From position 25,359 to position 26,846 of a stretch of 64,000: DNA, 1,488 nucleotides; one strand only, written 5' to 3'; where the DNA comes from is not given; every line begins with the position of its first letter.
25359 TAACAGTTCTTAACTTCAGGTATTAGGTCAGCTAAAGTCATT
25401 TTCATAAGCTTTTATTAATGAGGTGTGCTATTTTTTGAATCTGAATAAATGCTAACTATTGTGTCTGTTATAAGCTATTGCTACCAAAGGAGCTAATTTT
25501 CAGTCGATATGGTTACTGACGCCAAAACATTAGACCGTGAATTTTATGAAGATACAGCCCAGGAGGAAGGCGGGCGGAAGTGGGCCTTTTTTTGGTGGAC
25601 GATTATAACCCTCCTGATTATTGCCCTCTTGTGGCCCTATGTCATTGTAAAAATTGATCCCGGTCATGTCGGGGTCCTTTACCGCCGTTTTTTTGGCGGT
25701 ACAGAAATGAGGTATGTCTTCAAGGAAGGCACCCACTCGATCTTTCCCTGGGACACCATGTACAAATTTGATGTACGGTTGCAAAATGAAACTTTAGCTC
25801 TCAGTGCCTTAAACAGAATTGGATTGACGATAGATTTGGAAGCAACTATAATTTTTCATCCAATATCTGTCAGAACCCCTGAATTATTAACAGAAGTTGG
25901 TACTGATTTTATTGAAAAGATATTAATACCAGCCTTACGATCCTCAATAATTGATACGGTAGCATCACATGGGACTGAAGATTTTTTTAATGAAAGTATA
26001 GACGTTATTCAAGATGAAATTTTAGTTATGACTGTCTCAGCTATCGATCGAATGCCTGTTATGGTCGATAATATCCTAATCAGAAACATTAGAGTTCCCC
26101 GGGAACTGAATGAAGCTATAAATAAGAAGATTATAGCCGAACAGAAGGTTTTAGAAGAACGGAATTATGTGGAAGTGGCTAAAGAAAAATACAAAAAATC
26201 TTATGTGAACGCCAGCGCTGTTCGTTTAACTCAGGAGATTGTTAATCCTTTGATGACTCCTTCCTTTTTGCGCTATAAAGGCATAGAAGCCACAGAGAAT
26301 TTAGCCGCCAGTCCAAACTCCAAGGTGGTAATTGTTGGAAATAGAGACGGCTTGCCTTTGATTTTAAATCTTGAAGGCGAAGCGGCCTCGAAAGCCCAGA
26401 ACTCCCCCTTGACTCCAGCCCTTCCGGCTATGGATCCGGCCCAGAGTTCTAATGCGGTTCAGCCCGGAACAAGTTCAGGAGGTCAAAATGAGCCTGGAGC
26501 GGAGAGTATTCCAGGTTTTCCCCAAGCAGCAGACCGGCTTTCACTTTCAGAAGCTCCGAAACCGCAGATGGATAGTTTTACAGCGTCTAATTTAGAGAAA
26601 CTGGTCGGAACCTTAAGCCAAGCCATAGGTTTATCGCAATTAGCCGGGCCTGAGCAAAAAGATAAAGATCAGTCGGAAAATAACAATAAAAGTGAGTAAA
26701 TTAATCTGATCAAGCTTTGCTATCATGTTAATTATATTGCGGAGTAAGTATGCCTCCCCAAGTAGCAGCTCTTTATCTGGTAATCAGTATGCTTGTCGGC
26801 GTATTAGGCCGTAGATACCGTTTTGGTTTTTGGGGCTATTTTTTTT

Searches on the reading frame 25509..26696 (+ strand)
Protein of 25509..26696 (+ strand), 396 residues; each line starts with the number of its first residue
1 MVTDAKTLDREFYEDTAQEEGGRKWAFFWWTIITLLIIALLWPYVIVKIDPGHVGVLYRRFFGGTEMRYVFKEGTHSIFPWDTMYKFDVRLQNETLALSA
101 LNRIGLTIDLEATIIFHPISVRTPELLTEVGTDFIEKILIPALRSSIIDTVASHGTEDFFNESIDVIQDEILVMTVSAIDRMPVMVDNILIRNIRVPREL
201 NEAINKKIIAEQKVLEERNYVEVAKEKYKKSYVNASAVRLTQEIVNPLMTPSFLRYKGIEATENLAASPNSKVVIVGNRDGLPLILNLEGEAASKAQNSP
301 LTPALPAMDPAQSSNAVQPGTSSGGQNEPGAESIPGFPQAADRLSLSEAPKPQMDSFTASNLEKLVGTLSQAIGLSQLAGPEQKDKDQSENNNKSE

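Call 9: search_protein_families(library=pfam, proteins=[window:25509-26696:+], max_evalue=0.001)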
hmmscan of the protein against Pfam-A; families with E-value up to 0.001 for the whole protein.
window:25509-26696:+ (396 aa): 1 family
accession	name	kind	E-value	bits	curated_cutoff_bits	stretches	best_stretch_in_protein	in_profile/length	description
PF01145.31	Band_7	-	1.1e-22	81.4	23.6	1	48-218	2-166/176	SPFH domain / Band 7 family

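Call 56: search_protein_families(library=ncbifam, proteins=[window:25509-26696:+], max_evalue=0.001)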
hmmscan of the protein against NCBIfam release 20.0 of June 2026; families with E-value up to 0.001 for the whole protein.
window:25509-26696:+ (396 aa): 0 families
